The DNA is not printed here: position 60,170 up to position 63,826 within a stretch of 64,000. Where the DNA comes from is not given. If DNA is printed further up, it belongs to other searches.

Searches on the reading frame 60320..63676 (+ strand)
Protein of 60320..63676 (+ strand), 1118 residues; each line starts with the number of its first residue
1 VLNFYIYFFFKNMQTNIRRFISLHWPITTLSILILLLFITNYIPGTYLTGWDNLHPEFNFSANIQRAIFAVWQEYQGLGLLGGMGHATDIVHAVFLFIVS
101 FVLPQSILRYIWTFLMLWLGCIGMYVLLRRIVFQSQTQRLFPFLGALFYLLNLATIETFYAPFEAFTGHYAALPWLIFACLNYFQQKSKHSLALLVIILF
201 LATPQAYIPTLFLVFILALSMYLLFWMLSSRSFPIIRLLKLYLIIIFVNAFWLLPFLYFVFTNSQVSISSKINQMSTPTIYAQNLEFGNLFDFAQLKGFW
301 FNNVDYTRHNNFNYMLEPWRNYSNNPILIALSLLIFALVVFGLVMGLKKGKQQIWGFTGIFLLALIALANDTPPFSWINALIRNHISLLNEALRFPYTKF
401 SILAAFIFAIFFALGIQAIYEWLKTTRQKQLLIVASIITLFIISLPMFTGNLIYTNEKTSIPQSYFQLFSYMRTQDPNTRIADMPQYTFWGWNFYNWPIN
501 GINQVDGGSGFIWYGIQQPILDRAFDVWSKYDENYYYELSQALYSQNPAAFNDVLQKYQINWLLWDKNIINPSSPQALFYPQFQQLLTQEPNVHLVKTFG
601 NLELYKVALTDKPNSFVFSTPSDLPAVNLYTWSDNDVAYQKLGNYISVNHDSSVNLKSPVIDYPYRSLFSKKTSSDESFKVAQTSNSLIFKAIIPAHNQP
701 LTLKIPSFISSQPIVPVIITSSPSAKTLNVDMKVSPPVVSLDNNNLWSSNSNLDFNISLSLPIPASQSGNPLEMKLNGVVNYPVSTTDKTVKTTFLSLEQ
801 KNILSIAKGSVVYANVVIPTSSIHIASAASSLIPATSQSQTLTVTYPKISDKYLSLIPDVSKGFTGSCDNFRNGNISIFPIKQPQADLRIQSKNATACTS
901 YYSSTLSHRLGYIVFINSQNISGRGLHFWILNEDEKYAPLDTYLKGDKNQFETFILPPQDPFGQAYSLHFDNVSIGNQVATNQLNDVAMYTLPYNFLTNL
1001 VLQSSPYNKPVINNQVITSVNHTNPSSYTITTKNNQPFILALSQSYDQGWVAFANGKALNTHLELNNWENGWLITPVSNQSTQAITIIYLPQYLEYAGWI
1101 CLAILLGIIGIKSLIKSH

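Call 120: search_protein_families(library=pfam, proteins=[window:60320-63676:+], max_evalue=0.001)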
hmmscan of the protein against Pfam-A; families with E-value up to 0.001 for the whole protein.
window:60320-63676:+ (1118 aa): 1 family
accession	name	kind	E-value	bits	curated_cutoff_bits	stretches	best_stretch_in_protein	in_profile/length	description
PF11847.13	GT-C_AftD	-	0.00081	17.9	26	0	92-489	57-438/661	Alpha-(1->3)-arabinofuranosyltransferase, N-terminal GT-C domain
